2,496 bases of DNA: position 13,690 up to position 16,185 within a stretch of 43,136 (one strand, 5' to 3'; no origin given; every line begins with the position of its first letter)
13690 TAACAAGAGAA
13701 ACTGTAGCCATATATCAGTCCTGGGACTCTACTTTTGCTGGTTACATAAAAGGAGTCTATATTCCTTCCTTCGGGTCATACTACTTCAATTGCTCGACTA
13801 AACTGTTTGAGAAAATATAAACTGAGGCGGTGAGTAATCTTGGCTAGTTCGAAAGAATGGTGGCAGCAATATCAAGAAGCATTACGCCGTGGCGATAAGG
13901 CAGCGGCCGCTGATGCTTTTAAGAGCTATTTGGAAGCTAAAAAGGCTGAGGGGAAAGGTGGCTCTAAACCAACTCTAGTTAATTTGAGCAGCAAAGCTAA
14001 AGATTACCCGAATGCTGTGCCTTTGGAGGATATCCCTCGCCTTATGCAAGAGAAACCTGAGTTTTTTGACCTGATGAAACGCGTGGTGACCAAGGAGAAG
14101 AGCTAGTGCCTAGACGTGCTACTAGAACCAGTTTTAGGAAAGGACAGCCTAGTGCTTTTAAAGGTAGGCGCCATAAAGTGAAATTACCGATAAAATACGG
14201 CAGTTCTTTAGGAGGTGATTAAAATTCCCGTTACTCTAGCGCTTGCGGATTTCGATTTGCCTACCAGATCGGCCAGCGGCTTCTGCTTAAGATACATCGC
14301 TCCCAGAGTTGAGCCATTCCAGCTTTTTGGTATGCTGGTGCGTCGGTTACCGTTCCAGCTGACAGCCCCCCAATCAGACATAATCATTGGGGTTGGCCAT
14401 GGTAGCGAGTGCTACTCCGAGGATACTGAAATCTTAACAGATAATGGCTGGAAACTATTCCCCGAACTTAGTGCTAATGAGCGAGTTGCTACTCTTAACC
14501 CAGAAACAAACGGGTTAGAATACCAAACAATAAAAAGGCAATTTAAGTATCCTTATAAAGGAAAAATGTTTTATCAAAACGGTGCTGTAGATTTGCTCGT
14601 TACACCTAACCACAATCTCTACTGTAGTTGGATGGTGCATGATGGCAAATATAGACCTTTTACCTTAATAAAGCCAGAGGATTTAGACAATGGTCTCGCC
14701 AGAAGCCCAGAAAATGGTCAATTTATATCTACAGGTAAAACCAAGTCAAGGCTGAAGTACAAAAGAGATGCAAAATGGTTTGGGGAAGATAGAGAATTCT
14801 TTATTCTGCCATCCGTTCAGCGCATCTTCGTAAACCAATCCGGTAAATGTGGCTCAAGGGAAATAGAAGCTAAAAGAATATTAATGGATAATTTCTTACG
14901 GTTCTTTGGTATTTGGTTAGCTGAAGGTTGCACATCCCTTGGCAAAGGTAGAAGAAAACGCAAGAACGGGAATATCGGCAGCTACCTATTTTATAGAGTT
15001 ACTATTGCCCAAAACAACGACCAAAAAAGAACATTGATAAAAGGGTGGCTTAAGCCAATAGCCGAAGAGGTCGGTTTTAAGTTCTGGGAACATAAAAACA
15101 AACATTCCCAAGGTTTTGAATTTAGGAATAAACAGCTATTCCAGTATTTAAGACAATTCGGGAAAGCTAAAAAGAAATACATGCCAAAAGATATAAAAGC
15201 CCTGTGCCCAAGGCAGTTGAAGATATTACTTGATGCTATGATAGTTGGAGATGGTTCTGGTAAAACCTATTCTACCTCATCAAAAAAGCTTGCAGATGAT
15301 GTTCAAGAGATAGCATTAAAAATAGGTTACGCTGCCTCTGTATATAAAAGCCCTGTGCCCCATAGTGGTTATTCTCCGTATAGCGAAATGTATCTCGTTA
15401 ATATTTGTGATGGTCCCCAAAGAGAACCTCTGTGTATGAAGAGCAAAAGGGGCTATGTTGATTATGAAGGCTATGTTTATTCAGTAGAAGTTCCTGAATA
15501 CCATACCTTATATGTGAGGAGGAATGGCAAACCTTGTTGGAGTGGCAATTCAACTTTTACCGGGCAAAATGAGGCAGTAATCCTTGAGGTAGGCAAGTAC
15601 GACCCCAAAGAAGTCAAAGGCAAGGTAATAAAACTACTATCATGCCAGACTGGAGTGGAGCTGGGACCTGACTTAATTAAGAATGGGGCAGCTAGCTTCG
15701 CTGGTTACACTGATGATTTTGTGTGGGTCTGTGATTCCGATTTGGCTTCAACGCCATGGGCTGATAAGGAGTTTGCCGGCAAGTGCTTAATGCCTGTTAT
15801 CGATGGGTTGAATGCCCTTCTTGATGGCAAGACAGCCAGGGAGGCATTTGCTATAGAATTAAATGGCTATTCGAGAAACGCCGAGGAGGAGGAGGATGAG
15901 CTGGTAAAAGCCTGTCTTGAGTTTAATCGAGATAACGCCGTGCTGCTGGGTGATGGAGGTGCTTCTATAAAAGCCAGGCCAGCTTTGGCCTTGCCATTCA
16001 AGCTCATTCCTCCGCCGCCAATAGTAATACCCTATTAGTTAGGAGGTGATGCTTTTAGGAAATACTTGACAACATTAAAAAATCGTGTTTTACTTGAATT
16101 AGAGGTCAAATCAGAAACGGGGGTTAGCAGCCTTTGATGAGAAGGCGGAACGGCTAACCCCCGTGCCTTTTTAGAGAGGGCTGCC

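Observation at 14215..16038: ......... intein inserted three residues after the putative catalytic His of a clan-CD-like cysteine peptidase in the structural block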

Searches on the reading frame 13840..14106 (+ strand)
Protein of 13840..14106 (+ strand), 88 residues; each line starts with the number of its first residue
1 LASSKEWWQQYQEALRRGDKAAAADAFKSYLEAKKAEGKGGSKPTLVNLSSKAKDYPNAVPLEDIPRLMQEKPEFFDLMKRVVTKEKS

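Call 16: search_protein_families(library=phrogs, proteins=[window:13840-14106:+], max_evalue=0.1)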
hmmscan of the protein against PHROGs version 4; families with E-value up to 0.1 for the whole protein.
window:13840-14106:+ (88 aa): 1 family
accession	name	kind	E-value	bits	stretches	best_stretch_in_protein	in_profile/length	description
phrog_33001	-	unknown function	0.058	14.7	1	9-38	44-73/86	-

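Call 39: search_protein_families(library=pfam, proteins=[window:13840-14106:+], max_evalue=0.1)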
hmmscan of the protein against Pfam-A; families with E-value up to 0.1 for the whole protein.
window:13840-14106:+ (88 aa): 0 families

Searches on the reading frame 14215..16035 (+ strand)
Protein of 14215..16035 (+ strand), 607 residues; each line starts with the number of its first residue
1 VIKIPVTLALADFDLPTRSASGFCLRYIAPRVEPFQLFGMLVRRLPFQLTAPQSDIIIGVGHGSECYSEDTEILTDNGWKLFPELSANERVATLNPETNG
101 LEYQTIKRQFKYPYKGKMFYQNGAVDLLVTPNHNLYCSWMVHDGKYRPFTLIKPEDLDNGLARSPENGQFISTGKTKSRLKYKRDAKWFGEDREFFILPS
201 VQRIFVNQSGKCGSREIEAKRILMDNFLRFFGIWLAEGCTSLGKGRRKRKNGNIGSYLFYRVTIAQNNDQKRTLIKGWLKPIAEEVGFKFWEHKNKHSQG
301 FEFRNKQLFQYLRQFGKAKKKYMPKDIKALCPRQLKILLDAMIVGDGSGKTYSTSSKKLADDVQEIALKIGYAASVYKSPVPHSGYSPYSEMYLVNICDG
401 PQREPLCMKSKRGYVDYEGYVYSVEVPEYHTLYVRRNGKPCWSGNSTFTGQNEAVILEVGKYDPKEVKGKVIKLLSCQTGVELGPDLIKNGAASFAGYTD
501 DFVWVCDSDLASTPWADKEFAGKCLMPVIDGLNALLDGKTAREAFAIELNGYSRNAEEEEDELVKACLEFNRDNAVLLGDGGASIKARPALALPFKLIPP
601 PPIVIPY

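Call 4: search_protein_families(library=pfam, proteins=[window:14215-16035:+], max_evalue=1)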
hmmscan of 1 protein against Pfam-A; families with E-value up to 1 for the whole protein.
window:14215-16035:+ (607 aa): 2 families
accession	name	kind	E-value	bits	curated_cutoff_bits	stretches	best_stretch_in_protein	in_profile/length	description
PF14528.11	LAGLIDADG_3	-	9.9e-05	23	22.5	1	350-385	26-59/82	LAGLIDADG-like domain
PF14890.11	Intein_splicing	-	0.22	11.8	35.8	0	75-136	4-70/155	Intein splicing domain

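Call 54: search_protein_families(library=ncbifam, proteins=[window:14215-16035:+], max_evalue=1)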
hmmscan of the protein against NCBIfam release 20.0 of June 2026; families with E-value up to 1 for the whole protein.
window:14215-16035:+ (607 aa): 3 families
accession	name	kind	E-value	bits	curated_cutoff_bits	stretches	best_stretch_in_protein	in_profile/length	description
TIGR01443.1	intein_Cterm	domain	0.033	14.4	15.6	1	420-438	1-18/24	intein C-terminal splicing region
NF005852.0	PRK07773.1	equivalog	0.06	11.6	780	1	352-384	640-672/886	replicative DNA helicase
TIGR01445.1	intein_Nterm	domain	0.17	12.9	24.5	1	66-136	1-82/83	intein N-terminal splicing region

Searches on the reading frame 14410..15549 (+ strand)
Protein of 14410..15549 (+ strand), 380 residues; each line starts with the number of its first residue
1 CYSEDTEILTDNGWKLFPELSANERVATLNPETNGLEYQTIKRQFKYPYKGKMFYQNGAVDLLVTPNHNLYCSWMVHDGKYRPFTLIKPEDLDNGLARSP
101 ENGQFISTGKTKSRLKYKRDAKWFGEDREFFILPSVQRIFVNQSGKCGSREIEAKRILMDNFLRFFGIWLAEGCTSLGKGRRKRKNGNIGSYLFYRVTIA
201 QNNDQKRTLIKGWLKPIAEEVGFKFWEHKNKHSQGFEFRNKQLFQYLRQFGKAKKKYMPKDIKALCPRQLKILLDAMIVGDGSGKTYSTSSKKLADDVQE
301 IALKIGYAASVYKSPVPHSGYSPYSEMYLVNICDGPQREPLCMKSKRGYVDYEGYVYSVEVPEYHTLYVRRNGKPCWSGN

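Call 5: search_protein_families(library=pfam, proteins=[window:14410-15549:+], max_evalue=10)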
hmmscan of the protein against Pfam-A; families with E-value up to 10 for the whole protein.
seq(380 aa): 2 families
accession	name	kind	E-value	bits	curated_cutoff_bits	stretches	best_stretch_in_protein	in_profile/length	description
PF14528.11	LAGLIDADG_3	-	3.1e-05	24.6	22.5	1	285-320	26-59/82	LAGLIDADG-like domain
PF14890.11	Intein_splicing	-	0.075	13.3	35.8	1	10-71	4-70/155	Intein splicing domain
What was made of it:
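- Checked: Pfam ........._3 scores 24.6 bits, above its curated cutoff of 22.5 (call 5).
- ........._3 scores above its curated cutoff (call 5).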

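Call 6: search_protein_families(library=phrogs, proteins=[window:14410-15549:+], max_evalue=10)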
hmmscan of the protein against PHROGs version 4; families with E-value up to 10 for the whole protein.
seq(380 aa): 4 families
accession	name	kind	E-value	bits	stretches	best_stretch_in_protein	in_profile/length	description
phrog_85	-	DNA, RNA and nucleotide metabolism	8.4e-09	35.5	1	1-76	89-165/866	thymidylate synthase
phrog_12229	-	DNA, RNA and nucleotide metabolism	0.0089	15.5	1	48-99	443-496/577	ribonucleotide reductase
phrog_11023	-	DNA, RNA and nucleotide metabolism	0.051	14.3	1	229-290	60-118/185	homing endonuclease with LAGLIDADG motif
phrog_19299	-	head and packaging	0.061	12.7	1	286-311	274-299/702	terminase large subunit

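Call 7: search_solved_structures(query=window:14410-15549:+, max_evalue=1, show_alignments=2)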
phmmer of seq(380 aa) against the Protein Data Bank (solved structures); distinct sequences matched with E-value up to 1: 12.
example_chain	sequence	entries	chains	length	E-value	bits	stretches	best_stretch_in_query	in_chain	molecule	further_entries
3ifj_A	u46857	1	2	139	0.1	14.7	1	4-43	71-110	Endonuclease PI-MtuI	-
2in9_A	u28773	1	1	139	0.12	14.4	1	4-43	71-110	Endonuclease PI-MtuI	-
2in0_A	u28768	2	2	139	0.12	14.4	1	4-43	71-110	Endonuclease PI-MtuI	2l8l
3igd_A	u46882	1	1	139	0.12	14.4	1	4-43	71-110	Endonuclease PI-MtuI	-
5i0a_A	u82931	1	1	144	0.13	14.4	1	4-43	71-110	Intein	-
5k08_A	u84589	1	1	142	0.13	14.4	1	4-43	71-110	RecA mini intein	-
2in8_A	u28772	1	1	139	0.13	14.3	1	4-43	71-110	Endonuclease PI-MtuI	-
6mje_B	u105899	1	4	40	0.57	12.2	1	223-255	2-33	Dsn1p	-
2gkp_A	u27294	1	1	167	0.73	11.9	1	125-182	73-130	hypothetical protein NMB0488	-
8xhq_B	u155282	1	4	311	0.8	11.8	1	243-275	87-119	Fe/2OG dependent dioxigenase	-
8iss_D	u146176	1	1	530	0.95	11.5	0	238-294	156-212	tRNA-splicing endonuclease subunit Sen54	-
8hmy_C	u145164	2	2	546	1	11.4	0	238-294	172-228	tRNA-splicing endonuclease subunit Sen54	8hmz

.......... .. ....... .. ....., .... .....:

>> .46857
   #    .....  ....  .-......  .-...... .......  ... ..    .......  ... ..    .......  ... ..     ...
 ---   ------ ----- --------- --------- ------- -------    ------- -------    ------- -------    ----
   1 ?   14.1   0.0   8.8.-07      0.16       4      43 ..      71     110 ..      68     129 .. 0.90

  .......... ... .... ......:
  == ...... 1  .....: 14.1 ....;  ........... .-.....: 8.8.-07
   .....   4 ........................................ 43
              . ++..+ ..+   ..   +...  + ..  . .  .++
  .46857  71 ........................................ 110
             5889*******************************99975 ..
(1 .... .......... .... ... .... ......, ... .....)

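Call 34: find_homologous_proteins(query=window:14410-15549:+, max_evalue=0.001)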
Query seq(380 aa) (380 aa): 795 proteins with E <= 0.001 among 1849 candidates; the best 120 are listed.
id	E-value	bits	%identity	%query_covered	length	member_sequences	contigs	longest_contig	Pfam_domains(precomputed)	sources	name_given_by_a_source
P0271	2.8e-264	894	100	100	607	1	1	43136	-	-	-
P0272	1.1e-175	602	67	100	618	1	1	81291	-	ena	-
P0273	8.2e-174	596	66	100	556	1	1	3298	-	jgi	-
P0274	1.2e-167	576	92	71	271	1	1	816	-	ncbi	ncbi:unnamed protein product, partial [marine sediment metagenome]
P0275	3.3e-165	568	66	100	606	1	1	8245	-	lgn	-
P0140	1.2e-135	471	53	100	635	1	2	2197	PF14528.12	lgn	-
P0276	3.1e-106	374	51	100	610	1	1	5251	PF14528.12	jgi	-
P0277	8.3e-106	372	49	100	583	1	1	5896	PF14528.12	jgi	-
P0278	9.7e-106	372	51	100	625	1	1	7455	PF14528.12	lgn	-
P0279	1.6e-101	358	49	100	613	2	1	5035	-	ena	-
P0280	5.1e-101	357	49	100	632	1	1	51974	PF14528.12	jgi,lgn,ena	-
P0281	1.1e-100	355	49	100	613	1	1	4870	PF14528.12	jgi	jgi:hypothetical protein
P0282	1.0e-97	346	47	100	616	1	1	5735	PF14528.12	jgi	-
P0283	3.4e-97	344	49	100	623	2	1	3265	PF14528.12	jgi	jgi:intein/homing endonuclease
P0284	2.9e-93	331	48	100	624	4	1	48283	PF14528.12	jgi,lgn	jgi:hypothetical protein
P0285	5.4e-90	320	47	100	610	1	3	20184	PF14528.12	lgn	-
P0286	4.7e-88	314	46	100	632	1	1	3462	PF14528.12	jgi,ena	-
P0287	4.4e-87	311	46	100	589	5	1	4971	PF14528.12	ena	-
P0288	5.7e-84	300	44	100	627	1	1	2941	PF14528.12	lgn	-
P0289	1.4e-83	299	45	100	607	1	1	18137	PF14528.12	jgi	-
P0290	7.4e-83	297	45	100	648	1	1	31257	PF14528.12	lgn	-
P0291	2.4e-82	295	45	100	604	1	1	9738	PF14528.12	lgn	-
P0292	1.3e-81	293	40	100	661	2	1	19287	PF14528.12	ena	-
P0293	2.4e-80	288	43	100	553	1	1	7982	PF14528.12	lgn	-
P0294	9.3e-80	287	39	100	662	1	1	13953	PF14528.12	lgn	-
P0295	1.1e-76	276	44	100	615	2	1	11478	PF14528.12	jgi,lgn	jgi:hypothetical protein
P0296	6.0e-76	274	45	100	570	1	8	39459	PF01507.26,PF14528.12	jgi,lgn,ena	-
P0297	8.3e-74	267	43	100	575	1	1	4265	PF01507.26,PF14528.12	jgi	-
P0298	1.5e-66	243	40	100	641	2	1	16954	PF14528.12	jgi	-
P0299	2.4e-66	242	43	100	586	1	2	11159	PF14528.12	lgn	-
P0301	8.4e-64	234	40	100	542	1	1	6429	PF13649.13,PF14528.12,PF08241.19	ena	-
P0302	7.2e-63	231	39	100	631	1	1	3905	PF14528.12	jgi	-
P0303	5.3e-62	228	39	100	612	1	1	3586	PF14528.12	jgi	-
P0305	2.9e-61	226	41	100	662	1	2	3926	PF14528.12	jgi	-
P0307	5.0e-60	222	39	100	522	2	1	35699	PF14528.12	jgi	-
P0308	6.9e-59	218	41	100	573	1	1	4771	PF14528.12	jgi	-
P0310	3.4e-58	216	38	100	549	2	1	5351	PF14528.12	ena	-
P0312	3.2e-57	212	38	100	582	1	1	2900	PF13263.13,PF02811.27,PF14528.12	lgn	-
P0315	1.3e-56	210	38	100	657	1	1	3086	PF14528.12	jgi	-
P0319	8.2e-55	204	36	100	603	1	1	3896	PF14528.12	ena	-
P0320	2.2e-54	203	40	100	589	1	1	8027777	PF14528.12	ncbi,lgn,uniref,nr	ncbi:LAGLIDADG family homing endonuclease [Desulfonema magnum]|uniref:LAGLIDADG-like domain-containi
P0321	4.0e-54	202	39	100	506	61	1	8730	PF22769.2,PF14528.12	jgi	-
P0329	5.8e-53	198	37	100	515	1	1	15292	PF14528.12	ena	-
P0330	6.5e-53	198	38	100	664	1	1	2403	PF14528.12,PF14890.12,PF13597.12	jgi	-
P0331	2.2e-52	196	34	100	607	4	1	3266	PF22769.2,PF14528.12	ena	-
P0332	2.2e-52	196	44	72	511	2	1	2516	PF14528.12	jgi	jgi:hypothetical protein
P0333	4.0e-52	196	34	100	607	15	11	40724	PF22769.2,PF14528.12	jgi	jgi:dCTP deaminase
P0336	1.3e-51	194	37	100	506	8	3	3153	PF14528.12,PF10811.14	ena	-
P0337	1.4e-51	194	42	59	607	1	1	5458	PF22769.2,PF14528.12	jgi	jgi:deoxycytidine triphosphate deaminase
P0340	2.7e-51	193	38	100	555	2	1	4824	PF14528.12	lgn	-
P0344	5.4e-51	192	44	59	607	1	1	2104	PF22769.2,PF14528.12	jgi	jgi:deoxycytidine triphosphate deaminase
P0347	3.9e-50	189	33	100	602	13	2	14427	PF22769.2,PF14528.12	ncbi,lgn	-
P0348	6.5e-50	188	36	100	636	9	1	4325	PF14528.12,PF01555.25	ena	-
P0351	1.2e-49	187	41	59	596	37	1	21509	PF22769.2,PF14528.12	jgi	jgi:deoxycytidine triphosphate deaminase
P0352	1.5e-49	187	35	100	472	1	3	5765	PF14528.12,PF13597.12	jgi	jgi:hypothetical protein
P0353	1.9e-49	187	36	64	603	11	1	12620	PF22769.2,PF14528.12,PF14890.12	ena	-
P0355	1.3e-48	184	33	100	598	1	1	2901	PF22769.2,PF14528.12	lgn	-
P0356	3.6e-48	183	37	100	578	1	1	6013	PF14528.12,PF01068.27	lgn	-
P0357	4.6e-48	182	39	91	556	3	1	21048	PF00136.27,PF14528.12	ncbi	ncbi:MAG: DNA polymerase domain-containing protein, partial [Candidatus Odinarchaeota archaeon]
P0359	6.7e-48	182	38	100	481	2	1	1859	PF14528.12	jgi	-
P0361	9.4e-48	181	37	100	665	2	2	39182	PF14528.12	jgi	jgi:hypothetical protein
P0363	1.3e-47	181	36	100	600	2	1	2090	PF02543.22,PF16861.11,PF14528.12,PF14890.12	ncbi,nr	ncbi:MAG TPA: carbamoyltransferase C-terminal domain-containing protein, partial [Candidatus Nanoarc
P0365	1.4e-47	181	34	100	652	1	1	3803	PF16363.12,PF02719.22,PF01073.26,PF07993.19,PF14528.12,PF01370.28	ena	-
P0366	1.6e-47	180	33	100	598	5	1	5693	PF22769.2,PF14528.12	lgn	-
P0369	2.3e-47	180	37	100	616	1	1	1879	PF14528.12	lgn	-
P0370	2.4e-47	180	36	60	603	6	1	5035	PF22769.2,PF14528.12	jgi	jgi:deoxycytidine triphosphate deaminase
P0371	2.6e-47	180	36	100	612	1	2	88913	PF14528.12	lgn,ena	-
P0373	4.1e-47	179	38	100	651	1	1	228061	PF16363.12,PF02719.22,PF01073.26,PF14528.12,PF01370.28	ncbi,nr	ncbi:GDP-mannose 4,6-dehydratase [Candidatus Woesearchaeota archaeon]|nr:GDP-mannose 4,6-dehydratase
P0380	2.3e-46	177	33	100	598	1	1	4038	PF22769.2,PF14528.12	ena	-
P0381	2.7e-46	176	36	100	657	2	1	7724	PF09414.16,PF14528.12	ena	-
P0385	8.9e-46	175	32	100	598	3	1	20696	PF22769.2,PF14528.12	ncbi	-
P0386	1.3e-45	174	36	100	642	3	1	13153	PF04321.24,PF16363.12,PF02719.22,PF01073.26,PF07993.19,PF14528.12,PF01370.28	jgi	jgi:UDP-glucuronate decarboxylase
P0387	1.4e-45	174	36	100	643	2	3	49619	PF16363.12,PF02719.22,PF01073.26,PF07993.19,PF14528.12,PF01370.28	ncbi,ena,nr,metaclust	ncbi:MAG: dTDP-glucose 4,6-dehydratase [Phormidium sp. OSCR]|nr:MAG: dTDP-glucose 4,6-dehydratase [P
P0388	1.7e-45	174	36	100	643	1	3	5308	PF16363.12,PF02719.22,PF01073.26,PF07993.19,PF14528.12,PF01370.28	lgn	-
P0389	1.7e-45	174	35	100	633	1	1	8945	PF27218.1,PF14528.12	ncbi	ncbi:MAG: LAGLIDADG family homing endonuclease [Candidatus Aenigmatarchaeota archaeon]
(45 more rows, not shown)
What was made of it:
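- Checked: Full-length intein homologues reach E = 1e-175 (call 34).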

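Call 59: find_encoding_contigs(protein=P0280, flank=10000, max_places=1)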
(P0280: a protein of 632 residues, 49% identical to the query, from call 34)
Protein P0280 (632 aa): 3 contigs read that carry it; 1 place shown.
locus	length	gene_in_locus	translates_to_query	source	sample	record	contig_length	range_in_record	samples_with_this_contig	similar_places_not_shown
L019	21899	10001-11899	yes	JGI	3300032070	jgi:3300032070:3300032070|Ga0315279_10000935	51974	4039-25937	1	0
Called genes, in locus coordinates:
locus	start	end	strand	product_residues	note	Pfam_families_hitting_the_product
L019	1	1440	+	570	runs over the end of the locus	-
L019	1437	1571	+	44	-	-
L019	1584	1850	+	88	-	-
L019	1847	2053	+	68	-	-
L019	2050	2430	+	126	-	-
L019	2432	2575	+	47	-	-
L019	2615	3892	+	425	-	PF14890:Intein_splicing (faint)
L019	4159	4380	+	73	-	-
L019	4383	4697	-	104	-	-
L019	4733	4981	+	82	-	PF07411:DUF1508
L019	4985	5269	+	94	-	-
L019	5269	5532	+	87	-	-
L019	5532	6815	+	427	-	-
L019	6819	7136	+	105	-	-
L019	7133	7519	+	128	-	-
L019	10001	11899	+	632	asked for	PF14528:LAGLIDADG_3 (weak)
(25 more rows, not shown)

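Call 60: find_encoding_contigs(protein=P0284, flank=10000, max_places=1)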
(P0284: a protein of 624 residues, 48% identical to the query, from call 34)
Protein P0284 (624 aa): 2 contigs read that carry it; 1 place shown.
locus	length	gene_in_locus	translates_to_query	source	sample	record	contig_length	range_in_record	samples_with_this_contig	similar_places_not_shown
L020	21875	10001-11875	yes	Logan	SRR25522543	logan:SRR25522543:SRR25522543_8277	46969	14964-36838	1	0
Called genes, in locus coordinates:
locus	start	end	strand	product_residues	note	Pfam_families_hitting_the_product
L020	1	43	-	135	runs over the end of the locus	-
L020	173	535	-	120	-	-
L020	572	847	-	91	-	-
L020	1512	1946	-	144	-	-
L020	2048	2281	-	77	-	-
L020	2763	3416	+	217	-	PF00589:Phage_integrase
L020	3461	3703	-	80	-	-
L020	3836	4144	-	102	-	-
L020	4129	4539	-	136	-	-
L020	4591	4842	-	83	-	-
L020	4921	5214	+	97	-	-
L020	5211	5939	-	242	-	-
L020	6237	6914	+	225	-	-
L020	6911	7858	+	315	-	-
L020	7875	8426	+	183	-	-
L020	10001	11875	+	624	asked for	PF14528:LAGLIDADG_3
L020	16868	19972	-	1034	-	PF14890:Intein_splicing, PF14528:LAGLIDADG_3 (faint)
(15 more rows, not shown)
